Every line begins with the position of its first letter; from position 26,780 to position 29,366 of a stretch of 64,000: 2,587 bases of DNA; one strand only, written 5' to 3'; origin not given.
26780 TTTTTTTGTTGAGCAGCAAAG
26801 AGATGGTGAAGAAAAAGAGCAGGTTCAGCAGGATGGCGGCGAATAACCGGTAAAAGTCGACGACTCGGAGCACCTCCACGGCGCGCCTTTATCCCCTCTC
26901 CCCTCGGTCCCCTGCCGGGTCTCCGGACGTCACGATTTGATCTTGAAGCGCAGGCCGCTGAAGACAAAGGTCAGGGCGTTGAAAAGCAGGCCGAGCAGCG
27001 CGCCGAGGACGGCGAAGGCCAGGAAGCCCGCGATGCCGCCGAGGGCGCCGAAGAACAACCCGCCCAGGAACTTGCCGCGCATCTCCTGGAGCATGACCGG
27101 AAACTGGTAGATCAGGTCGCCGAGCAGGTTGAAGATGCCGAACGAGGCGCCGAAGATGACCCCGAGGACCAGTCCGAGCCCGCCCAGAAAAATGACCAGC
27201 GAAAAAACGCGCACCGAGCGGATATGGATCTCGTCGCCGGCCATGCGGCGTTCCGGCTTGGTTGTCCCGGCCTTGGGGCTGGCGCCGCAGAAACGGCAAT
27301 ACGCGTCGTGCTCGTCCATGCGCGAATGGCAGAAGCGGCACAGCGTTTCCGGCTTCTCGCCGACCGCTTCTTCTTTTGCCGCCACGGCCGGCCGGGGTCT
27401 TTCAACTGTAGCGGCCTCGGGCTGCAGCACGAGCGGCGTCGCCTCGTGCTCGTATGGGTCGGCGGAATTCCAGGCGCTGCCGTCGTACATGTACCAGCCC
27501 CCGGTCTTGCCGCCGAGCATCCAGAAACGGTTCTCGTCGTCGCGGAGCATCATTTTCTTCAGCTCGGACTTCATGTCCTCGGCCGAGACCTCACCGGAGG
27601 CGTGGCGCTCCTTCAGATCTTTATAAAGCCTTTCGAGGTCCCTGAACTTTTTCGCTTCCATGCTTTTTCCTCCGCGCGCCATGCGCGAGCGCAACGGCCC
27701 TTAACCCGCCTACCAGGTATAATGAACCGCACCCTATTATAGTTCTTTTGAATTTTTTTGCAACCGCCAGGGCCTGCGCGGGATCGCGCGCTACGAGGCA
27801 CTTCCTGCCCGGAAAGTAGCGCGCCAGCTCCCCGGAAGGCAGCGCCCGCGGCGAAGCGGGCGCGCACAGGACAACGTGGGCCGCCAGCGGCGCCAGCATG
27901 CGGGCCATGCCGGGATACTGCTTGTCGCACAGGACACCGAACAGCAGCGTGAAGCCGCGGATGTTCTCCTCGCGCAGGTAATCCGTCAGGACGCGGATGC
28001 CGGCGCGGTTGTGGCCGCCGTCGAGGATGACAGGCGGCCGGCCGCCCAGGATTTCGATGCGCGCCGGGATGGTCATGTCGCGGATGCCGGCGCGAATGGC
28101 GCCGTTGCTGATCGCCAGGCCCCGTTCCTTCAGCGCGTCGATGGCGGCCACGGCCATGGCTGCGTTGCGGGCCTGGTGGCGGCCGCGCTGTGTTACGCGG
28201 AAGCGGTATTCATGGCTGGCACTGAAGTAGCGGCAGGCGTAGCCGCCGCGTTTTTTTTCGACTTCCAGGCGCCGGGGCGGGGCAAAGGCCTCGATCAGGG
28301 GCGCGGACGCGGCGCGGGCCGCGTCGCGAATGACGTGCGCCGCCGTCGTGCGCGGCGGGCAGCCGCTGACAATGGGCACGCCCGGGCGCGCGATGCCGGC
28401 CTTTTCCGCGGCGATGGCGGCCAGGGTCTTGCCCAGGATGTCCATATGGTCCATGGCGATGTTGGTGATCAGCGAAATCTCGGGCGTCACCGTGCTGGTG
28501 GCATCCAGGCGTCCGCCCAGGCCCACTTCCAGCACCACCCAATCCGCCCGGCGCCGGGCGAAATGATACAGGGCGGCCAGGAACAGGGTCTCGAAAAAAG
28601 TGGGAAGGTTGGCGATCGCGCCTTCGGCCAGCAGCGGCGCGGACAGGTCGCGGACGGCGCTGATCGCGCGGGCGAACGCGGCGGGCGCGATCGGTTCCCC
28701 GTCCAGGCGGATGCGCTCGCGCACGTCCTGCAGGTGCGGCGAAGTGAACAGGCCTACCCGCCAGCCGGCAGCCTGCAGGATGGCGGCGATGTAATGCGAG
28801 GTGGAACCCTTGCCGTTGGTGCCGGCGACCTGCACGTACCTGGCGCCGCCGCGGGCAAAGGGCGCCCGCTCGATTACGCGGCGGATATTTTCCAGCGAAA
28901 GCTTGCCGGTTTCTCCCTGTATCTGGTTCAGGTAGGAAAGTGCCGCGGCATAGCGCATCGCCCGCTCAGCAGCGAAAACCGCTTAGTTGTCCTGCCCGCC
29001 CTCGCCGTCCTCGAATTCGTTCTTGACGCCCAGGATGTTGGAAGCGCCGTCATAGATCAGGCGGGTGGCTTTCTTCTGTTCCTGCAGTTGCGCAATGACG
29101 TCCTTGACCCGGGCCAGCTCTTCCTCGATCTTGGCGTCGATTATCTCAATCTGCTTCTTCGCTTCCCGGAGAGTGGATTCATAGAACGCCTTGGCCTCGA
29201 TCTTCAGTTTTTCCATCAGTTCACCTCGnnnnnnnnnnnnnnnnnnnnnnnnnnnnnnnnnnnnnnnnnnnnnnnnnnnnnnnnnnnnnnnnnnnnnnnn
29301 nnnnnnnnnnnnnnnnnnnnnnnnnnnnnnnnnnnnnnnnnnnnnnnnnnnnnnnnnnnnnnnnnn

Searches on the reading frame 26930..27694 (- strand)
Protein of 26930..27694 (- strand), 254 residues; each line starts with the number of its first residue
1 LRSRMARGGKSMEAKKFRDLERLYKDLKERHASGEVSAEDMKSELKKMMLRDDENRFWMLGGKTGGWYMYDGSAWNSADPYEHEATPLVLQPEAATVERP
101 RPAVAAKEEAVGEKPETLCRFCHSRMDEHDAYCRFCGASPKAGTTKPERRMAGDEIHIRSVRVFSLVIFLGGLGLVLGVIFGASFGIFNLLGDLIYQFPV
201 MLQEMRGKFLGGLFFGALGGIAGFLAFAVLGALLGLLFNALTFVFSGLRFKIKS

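Call 40: search_protein_families(library=pfam, proteins=[window:26930-27694:-], max_evalue=0.1)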
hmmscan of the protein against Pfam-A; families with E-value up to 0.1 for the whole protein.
window:26930-27694:- (254 aa): 3 families
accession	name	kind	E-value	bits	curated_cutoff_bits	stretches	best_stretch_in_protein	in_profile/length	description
PF17032.10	Zn_ribbon_15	-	0.017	16.4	28.9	1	110-137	46-73/73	zinc-ribbon family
PF13240.11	Zn_Ribbon_1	-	0.033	14.4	25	1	119-138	2-21/23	zinc-ribbon domain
PF25325.1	EF-hand_EFHB_C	-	0.091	13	27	0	19-48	43-72/75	EFHB C-terminal EF-hand domain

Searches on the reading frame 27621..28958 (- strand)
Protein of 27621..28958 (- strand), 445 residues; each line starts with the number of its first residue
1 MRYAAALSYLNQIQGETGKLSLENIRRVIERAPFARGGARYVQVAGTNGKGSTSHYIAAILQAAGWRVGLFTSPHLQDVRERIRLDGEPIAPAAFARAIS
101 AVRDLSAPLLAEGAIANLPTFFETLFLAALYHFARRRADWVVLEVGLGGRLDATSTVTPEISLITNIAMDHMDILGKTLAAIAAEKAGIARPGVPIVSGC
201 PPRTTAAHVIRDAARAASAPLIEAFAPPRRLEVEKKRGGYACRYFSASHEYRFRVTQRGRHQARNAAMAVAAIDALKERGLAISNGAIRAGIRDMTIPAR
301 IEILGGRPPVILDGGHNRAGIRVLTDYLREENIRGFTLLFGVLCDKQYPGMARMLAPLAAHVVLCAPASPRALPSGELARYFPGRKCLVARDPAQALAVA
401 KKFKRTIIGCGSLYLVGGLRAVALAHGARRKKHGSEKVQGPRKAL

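Call 40: search_protein_families(library=pfam, proteins=[window:27621-28958:-], max_evalue=0.1)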
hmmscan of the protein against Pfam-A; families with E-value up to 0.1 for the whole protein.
window:27621-28958:- (445 aa): 2 families
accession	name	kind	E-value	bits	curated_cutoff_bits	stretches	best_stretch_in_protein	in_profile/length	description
PF08245.18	Mur_ligase_M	-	7.3e-16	59.2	24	1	44-272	1-199/200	Mur ligase middle domain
PF02875.26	Mur_ligase_C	-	1.1e-09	39.6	28.4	1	300-401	2-112/127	Mur ligase, glutamate ligase domain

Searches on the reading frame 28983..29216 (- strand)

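Call 40: search_protein_families(library=pfam, proteins=[window:28983-29216:-], max_evalue=0.1)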
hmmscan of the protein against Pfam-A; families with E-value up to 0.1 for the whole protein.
window:28983-29216:- (77 aa): 4 families
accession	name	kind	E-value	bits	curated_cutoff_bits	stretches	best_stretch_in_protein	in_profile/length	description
PF07097.16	DUF1359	-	0.013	16.2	25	1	28-58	14-44/104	Protein of unknown function (DUF1359)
PF09873.14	DUF2100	-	0.043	14.1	23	1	13-64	148-201/210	Uncharacterized protein conserved in archaea (DUF2100)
PF04799.18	Fzo_mitofusin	-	0.071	13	27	1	13-61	100-148/161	fzo-like conserved region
PF22139.1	XPD_arch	-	0.089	13.4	27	0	14-62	6-52/110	DNA repair helicase XPD, arch domain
